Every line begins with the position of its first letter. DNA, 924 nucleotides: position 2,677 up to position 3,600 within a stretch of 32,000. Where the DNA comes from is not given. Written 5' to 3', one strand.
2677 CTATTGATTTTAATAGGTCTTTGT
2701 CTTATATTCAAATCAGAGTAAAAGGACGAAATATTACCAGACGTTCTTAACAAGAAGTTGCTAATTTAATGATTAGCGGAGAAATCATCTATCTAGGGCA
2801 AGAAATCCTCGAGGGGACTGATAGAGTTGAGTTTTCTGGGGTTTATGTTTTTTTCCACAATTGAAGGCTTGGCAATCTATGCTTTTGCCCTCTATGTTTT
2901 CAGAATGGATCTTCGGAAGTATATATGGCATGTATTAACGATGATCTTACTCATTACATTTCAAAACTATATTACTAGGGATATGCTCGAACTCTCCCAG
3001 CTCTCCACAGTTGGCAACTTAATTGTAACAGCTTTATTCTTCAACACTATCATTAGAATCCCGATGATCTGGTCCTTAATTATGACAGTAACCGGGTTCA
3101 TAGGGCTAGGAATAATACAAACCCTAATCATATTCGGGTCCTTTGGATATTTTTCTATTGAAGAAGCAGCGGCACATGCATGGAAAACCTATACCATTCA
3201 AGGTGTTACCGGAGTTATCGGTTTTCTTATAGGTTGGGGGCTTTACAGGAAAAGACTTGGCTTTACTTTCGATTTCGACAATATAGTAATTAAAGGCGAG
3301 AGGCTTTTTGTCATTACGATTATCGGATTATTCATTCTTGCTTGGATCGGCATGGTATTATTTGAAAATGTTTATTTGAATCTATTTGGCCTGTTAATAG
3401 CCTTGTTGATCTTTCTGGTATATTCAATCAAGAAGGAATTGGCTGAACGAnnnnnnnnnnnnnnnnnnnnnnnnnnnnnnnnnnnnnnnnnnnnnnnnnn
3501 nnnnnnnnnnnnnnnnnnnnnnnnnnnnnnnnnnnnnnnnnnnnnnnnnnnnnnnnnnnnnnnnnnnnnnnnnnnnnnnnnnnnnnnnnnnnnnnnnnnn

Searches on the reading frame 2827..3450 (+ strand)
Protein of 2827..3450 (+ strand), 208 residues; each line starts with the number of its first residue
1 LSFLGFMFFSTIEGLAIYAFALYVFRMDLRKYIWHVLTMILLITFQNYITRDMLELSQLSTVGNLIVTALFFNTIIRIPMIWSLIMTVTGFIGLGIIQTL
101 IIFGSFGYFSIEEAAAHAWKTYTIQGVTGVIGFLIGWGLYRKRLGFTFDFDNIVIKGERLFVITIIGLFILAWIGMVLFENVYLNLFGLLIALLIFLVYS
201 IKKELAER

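Call 5: search_protein_families(library=pfam, proteins=[window:2827-3450:+], max_evalue=1)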
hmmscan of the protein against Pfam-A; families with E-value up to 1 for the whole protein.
window:2827-3450:+ (208 aa): 0 families

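Call 6: search_protein_families(library=ncbifam, proteins=[window:2827-3450:+], max_evalue=1)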
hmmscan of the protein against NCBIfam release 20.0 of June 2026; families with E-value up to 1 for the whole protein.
window:2827-3450:+ (208 aa): 0 families

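Call 27: find_homologous_proteins(query=window:2827-3450:+, max_evalue=0.001)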
Query window:2827-3450:+ (208 aa): 10 proteins with E <= 0.001 among 1177 candidates.
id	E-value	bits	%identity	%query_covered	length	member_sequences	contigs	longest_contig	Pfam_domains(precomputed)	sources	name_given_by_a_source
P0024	1.0e-123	429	100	100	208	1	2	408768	-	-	-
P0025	4.5e-72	260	56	100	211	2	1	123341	-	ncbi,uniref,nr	ncbi:hypothetical protein ACFOQM_14325 [Paenibacillus sp. GCM10012307]|uniref:Uncharacterized protei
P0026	1.7e-69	252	58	100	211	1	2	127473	-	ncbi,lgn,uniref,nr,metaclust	ncbi:hypothetical protein [Paenibacillus pinihumi]|uniref:hypothetical protein n=1 Tax=Paenibacillus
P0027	1.6e-47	180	49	100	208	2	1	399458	-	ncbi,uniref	ncbi:hypothetical protein [Paenibacillus sp. GCM10027626]|uniref:hypothetical protein n=1 Tax=Paenib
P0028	6.3e-46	175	51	99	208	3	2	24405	-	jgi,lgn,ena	-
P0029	6.1e-44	168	45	100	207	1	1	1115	-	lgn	-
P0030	1.6e-43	167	46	98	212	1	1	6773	-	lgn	-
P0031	2.9e-42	163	47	100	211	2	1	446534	-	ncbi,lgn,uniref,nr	ncbi:hypothetical protein [Paenibacillus daejeonensis]|uniref:hypothetical protein n=1 Tax=Paenibaci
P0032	8.2e-19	86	35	97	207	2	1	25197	-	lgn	-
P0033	3.3e-17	81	33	97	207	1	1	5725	-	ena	-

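Call 35: search_protein_representatives(alignment_id=A2)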
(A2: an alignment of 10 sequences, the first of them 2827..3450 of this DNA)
Query: 10 sequences, 208 profile positions. Proteins with E-value up to 0.001 (for the whole library): 461; up to 1e-10: 207; up to 1e-30: 49. The best 150 are listed.
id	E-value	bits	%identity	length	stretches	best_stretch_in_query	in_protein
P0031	7.4e-85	300.4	-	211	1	1-207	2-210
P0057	2.9e-70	252.7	-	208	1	3-206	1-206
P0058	2.1e-62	227.1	-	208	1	3-207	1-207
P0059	2.8e-62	226.7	-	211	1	5-207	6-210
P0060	3.1e-62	226.5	-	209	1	3-207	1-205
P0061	1.2e-60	221.3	-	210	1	3-206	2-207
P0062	2.4e-58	213.8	-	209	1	1-207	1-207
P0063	2.7e-57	210.4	-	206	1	3-206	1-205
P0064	2.8e-57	210.3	-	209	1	3-206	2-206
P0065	2.9e-57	210.2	-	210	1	2-207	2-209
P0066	2.4e-54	200.7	-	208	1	3-206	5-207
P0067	9.6e-53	195.5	-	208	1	9-207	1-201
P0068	1.2e-52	195.1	-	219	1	3-204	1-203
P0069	1.3e-52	195.1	-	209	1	2-206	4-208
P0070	1.4e-52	194.9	-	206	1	4-207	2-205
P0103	2.3e-31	125.6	-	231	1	2-207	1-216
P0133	9.2e-21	91.0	-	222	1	3-206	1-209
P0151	7.3e-18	81.5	-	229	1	2-205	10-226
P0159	1.7e-17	80.4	-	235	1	4-207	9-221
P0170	2.3e-16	76.7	-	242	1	5-207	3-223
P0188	6.0e-15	72.0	-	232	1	5-206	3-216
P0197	1.6e-14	70.6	-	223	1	3-206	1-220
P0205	7.0e-14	68.5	-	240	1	3-206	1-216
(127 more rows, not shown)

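Call 37: search_protein_families(library=pfam, alignment_id=A3, max_evalue=0.1)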
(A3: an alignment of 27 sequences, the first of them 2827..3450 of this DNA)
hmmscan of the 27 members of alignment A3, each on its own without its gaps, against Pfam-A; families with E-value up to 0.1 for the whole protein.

A. member 1, window:2827-3450:+ (208 aa): 0 families

B. families by the number of members that match (of 27 scanned): 5 families
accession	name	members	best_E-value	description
PF07695.17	7TMR-DISM_7TM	1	0.0025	7TM diverse intracellular signalling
PF10166.14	DUF2368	1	0.021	Uncharacterised conserved protein (DUF2368)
PF22954.2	DUF7027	1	0.025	Domain of unknown function (DUF7027)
PF07690.21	MFS_1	1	0.038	Major Facilitator Superfamily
PF03988.17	DUF347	1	0.087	Repeat of Unknown Function (DUF347)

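Call 38: search_solved_structures(query=A3, max_evalue=10)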
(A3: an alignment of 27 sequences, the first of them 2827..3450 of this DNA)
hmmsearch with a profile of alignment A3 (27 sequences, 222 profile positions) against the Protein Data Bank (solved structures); distinct sequences matched with E-value up to 10: 0.

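Call 39: predict_structure(alignment_id=A2)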
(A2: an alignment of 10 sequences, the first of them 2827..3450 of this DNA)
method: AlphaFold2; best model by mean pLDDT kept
length: 208 residues; sequences in the alignment: 10
mean_pLDDT: 69.1   pTM: 0.64
mean pLDDT of the five models: 69.1, 68.8, 67.2, 62.7, 53.3
residues with pLDDT >= 90: 0; 70-90: 108; 50-70: 92; < 50: 8
segments of 3 or more residues with pLDDT < 50: 151-156
pLDDT, mean of each block of 10 residues (from residue 1): 74 80 78 77 71 61 70 71 72 76 72 71 82 82 63 52 64 61 56 61 56
secondary structure, 60 per line:
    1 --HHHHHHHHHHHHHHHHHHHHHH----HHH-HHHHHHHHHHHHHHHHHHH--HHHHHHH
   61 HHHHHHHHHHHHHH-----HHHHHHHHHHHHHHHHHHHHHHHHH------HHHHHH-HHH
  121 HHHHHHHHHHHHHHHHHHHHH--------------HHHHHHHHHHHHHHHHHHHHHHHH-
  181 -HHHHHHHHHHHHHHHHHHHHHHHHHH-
elements in order: H3-24 H33-51 H54-74 H80-104 H111-116 H118-141 H156-179 H182-207

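Call 46: fold_search(model_id=the predicted structure, library=pdb)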
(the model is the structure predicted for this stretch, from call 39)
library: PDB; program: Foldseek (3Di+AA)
matches with E <= 10: 52; with E <= 0.001: 0
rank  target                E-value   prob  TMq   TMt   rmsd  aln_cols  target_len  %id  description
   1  5oge_A                1.0e+00  0.13  0.21  0.15  16.1       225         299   13  Crystal structure of a nucleotide sugar transporter (released 2017-11-22)
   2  5oge_D                1.1e+00  0.13  0.21  0.15  16.2       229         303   13  Crystal structure of a nucleotide sugar transporter (released 2017-11-22)
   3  5oge_C                1.1e+00  0.12  0.21  0.15  16.2       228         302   13  Crystal structure of a nucleotide sugar transporter (released 2017-11-22)
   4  5oge_F                1.5e+00  0.10  0.21  0.15  16.7       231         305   10  Crystal structure of a nucleotide sugar transporter (released 2017-11-22)
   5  5oge_G                1.6e+00  0.11  0.21  0.15  16.7       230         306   11  Crystal structure of a nucleotide sugar transporter (released 2017-11-22)
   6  8wkz_A                1.7e+00  0.09  0.20  0.11  16.8       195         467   12  Crystal structure of the Melanocortin-4 Receptor (MC4R) in complex with S31 (released 2024-08-07)
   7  8if8_C                2.0e+00  0.08  0.19  0.10  17.6       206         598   14  Arabinosyltransferase AftA (released 2023-05-31)
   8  5oge_H                2.5e+00  0.08  0.21  0.15  16.9       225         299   12  Crystal structure of a nucleotide sugar transporter (released 2017-11-22)
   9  8kig_R                2.6e+00  0.08  0.19  0.16  16.7       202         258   15  Cryo-EM structure of MC3R in complex with SHU9119 (released 2025-02-26)
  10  5c1m_A                2.9e+00  0.06  0.21  0.17  16.5       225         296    9  Crystal structure of active mu-opioid receptor bound to the agonist BU72 (released 2015-08-05)
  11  6s3l_A                3.1e+00  0.10  0.24  0.25  19.8       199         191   10  Structure of the core of the flagellar export apparatus from Vibrio mimicus, the FliPQR-FlhB complex. (released 2020-03-25)
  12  8e0g_A                3.6e+00  0.05  0.20  0.16  16.1       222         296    8  Re-refined model of active mu-opioid receptor (PDB 5c1m) as an adduct with BU72 (released 2023-10-18)
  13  6s3l_D                4.2e+00  0.09  0.25  0.27  20.3       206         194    8  Structure of the core of the flagellar export apparatus from Vibrio mimicus, the FliPQR-FlhB complex. (released 2020-03-25)
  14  8xqj_C                4.2e+00  0.04  0.18  0.14  18.1       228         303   15  Cryo-EM structure of human dimeric APJR complex with antagonistic antibody (released 2025-01-22)
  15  8z74_D                4.2e+00  0.03  0.17  0.13  17.8       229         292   14  Cryo-EM structure of APJR complex with agonistic antibody (released 2025-01-22)
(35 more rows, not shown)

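Call 55: find_encoding_contigs(protein=P0205, flank=4000, max_places=3)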
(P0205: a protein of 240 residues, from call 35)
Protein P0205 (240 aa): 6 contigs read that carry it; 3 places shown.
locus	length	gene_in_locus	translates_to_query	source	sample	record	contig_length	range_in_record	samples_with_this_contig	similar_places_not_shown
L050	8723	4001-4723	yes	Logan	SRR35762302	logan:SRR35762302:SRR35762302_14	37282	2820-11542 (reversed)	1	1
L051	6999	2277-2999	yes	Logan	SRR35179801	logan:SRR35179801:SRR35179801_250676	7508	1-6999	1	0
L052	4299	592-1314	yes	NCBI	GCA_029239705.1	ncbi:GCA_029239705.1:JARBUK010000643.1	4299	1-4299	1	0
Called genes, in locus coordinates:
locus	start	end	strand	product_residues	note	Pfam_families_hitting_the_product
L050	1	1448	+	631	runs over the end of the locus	PF08298:AAA_PrkA, PF06798:PrkA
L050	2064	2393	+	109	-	-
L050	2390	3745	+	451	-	PF03951:Gln-synt_N, PF00120:Gln-synt_C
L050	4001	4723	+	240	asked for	-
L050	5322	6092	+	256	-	PF00702:Hydrolase, PF13344:Hydrolase_6, PF13419:HAD_2 (faint), PF13242:Hydrolase_like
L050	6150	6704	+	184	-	PF04309:G3P_antiterm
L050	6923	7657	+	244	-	PF03009:GDPD, PF13653:GDPD_2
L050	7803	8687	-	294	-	PF00126:HTH_1, PF03466:LysR_substrate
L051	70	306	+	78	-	-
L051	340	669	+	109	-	-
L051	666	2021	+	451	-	PF03951:Gln-synt_N, PF00120:Gln-synt_C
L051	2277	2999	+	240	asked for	-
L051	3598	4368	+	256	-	PF00702:Hydrolase, PF13344:Hydrolase_6, PF13242:Hydrolase_like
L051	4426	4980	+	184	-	PF04309:G3P_antiterm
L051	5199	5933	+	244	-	PF03009:GDPD, PF13653:GDPD_2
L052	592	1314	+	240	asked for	-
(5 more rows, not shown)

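Call 56: find_encoding_contigs(protein=P0024, flank=10000, max_places=3)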
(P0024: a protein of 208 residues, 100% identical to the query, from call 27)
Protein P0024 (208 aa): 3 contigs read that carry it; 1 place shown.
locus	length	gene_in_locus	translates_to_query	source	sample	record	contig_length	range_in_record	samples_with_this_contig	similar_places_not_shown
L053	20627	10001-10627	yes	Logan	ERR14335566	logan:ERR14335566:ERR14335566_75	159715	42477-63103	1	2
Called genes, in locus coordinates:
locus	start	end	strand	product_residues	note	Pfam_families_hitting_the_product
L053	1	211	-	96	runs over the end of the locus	-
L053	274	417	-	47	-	-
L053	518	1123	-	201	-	PF09335:VTT_dom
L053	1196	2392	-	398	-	PF12832:MFS_1_like, PF07690:MFS_1, PF05977:MFS_3 (weak), PF12832:MFS_1_like, PF07690:MFS_1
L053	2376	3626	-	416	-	PF06925:MGDG_synth, PF04101:Glyco_tran_28_C (weak)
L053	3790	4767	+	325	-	PF00248:Aldo_ket_red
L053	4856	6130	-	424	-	PF00291:PALP, PF00585:Thr_dehydrat_C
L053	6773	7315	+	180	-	PF07963:N_methyl (weak)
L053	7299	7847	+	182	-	PF07963:N_methyl (weak)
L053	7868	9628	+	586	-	-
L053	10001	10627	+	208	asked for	-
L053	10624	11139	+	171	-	PF04647:AgrB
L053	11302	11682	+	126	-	PF04397:LytTR (weak)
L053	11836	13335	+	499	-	PF07833:Cu_amine_oxidN1, PF11741:AMIN, PF01520:Amidase_3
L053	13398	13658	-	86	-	PF08141:SspH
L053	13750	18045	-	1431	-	PF06268:Fascin (weak), PF02368:Big_2 (faint), PF06229:FRG1, PF16480:DUF5057 (faint)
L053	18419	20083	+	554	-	PF05157:MshEN, PF00437:T2SSE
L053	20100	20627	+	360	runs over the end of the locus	PF00437:T2SSE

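Call 58: find_encoding_contigs(protein=P0133, flank=3500, max_places=2)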
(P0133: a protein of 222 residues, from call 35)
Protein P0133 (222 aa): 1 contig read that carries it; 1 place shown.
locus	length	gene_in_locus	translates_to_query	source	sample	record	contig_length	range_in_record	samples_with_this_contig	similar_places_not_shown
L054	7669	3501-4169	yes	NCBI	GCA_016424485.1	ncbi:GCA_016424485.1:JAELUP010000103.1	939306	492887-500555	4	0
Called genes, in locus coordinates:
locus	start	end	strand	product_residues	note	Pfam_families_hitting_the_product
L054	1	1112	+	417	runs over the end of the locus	PF00817:IMS, PF11799:IMS_C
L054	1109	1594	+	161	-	PF26325:YhjD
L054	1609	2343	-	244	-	PF01262:AlaDh_PNT_C (weak), PF23441:SDR, PF00106:adh_short, PF13561:adh_short_C2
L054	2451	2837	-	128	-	PF00376:MerR, PF13411:MerR_1, PF09278:MerR-DNA-bind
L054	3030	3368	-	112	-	PF24250:HVO_2718 (weak), PF13560:HTH_31, PF12844:HTH_19, PF13413:HTH_25 (weak), PF13443:HTH_26 (weak), PF01381:HTH_3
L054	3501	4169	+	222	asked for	-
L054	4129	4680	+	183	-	PF04647:AgrB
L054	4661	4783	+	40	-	-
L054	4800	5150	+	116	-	PF04397:LytTR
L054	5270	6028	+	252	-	PF01520:Amidase_3, PF00395:SLH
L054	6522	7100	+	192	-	PF03602:Cons_hypoth95, PF05175:MTS (weak)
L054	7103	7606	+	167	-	PF01467:CTP_transf_like, PF08218:Citrate_ly_lig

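Call 59: find_encoding_contigs(protein=P0170, flank=3500, max_places=2)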
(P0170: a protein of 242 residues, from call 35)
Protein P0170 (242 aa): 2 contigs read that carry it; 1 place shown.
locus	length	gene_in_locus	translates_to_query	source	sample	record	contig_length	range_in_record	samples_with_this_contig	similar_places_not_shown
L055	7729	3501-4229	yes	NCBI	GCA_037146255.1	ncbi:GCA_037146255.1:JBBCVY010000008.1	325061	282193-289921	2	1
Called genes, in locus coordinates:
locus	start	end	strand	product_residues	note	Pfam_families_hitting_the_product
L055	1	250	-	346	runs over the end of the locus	PF17989:ALP_N, PF21522:MreB-like_C (weak)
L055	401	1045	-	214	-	PF13411:MerR_1 (faint)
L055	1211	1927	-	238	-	-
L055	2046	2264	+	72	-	-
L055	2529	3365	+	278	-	PF13730:HTH_36 (faint)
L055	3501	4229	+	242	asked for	-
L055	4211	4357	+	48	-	-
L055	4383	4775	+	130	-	-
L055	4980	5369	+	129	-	PF10057:MpsC (weak)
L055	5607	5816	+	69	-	-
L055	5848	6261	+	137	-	-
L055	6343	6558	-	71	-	PF01381:HTH_3, PF13443:HTH_26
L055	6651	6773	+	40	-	-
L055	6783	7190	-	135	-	PF13560:HTH_31, PF12844:HTH_19, PF01381:HTH_3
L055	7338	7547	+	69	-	PF01381:HTH_3 (weak)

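Call 60: find_encoding_contigs(protein=P0103, flank=3500, max_places=2)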
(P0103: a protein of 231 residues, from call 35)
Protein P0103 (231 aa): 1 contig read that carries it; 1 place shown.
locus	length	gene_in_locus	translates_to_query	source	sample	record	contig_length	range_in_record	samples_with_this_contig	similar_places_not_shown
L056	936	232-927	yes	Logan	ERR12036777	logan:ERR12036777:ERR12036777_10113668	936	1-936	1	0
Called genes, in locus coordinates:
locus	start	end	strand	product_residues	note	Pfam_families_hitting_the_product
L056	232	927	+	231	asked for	-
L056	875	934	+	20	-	?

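Call 66: find_encoding_contigs(protein=P0151, flank=3000, max_places=1)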
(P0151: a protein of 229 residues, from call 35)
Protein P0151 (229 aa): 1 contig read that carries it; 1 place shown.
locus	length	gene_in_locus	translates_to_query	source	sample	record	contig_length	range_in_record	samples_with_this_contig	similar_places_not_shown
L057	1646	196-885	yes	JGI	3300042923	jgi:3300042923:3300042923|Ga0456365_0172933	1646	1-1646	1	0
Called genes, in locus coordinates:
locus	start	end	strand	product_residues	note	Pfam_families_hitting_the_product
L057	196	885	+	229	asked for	-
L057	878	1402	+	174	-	PF04647:AgrB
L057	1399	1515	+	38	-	-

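Call 67: find_encoding_contigs(protein=P0159, flank=3000, max_places=1)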
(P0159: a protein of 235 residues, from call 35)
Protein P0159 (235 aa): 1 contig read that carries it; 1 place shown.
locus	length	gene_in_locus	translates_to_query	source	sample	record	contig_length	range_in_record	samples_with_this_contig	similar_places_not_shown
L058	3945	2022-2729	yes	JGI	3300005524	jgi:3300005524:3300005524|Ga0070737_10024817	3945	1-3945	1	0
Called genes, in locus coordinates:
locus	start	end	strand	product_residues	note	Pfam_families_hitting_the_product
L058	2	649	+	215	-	PF02475:TRM5-TYW2_MTfase (weak), PF05050:Methyltransf_21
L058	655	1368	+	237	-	PF00483:NTP_transferase, PF12804:NTP_transf_3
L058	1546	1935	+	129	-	-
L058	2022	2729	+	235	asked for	-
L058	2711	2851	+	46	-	-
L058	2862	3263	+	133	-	-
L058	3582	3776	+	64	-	-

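Call 68: find_encoding_contigs(protein=P0188, flank=3000, max_places=1)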
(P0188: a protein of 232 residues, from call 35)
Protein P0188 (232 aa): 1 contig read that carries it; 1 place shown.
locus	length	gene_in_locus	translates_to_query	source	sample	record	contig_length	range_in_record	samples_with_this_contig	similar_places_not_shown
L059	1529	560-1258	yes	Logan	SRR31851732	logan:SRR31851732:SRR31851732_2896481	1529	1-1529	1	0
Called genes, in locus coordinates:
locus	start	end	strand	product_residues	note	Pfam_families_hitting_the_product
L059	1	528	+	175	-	?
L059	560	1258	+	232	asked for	-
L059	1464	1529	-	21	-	?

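Call 69: find_encoding_contigs(protein=P0197, flank=3000, max_places=1)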
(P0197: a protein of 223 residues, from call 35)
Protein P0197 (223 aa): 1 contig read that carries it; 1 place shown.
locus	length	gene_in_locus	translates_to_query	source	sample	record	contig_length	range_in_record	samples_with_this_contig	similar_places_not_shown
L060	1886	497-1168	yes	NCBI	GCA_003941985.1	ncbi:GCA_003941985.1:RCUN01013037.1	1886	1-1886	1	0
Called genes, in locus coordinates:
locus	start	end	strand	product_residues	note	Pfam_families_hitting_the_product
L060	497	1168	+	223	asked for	-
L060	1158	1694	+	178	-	PF04647:AgrB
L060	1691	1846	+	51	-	-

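Call 84: search_protein_families(library=pfam, proteins=[L055:4383-4772:+, L058:2862-3260:+, L055:3501-4226:+, L058:2022-2726:+, L055:4211-4354:+, L058:2711-2848:+], max_evalue=1)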
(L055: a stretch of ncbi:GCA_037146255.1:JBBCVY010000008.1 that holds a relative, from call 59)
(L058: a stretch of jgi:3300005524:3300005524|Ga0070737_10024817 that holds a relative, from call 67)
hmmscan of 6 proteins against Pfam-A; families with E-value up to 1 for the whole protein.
L055:4383-4772:+ (130 aa): 1 family
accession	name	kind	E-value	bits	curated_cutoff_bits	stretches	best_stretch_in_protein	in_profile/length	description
PF04397.21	LytTR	-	0.00019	22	22.6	1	69-125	40-97/98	LytTr DNA-binding domain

L058:2862-3260:+ (133 aa): 2 families
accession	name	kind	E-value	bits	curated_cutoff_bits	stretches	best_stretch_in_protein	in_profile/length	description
PF02337.22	Gag_p10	-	0.051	14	23.9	1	70-130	15-75/85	Retroviral GAG p10 protein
PF20875.2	SidC_C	-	0.18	12.6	27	1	100-129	39-67/123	SidC, C-terminal domain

L055:3501-4226:+ (242 aa): 3 families
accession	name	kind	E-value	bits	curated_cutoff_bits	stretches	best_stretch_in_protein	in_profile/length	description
PF22954.2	DUF7027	-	0.025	14.9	27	1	177-224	19-68/100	Domain of unknown function (DUF7027)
PF03988.17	DUF347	-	0.087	13.5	28.2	1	187-220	18-50/52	Repeat of Unknown Function (DUF347)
PF01036.24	Bac_rhodopsin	-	0.28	11.1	24.6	1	4-59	5-60/224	Bacteriorhodopsin-like protein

L058:2022-2726:+ (235 aa): 1 family
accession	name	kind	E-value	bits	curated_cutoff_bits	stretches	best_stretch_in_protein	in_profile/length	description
PF17968.6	Tlr3_TMD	-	0.47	11.2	25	1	140-151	20-31/33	Toll-like receptor 3 trans-membrane domain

L055:4211-4354:+ (48 aa): 0 families

L058:2711-2848:+ (46 aa): 1 family
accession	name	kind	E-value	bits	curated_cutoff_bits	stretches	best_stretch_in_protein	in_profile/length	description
PF18415.6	HKR_ArcB_TM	-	0.0078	17.2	27.3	1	1-24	4-27/75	Histidine kinase receptor ArcB trans-membrane domain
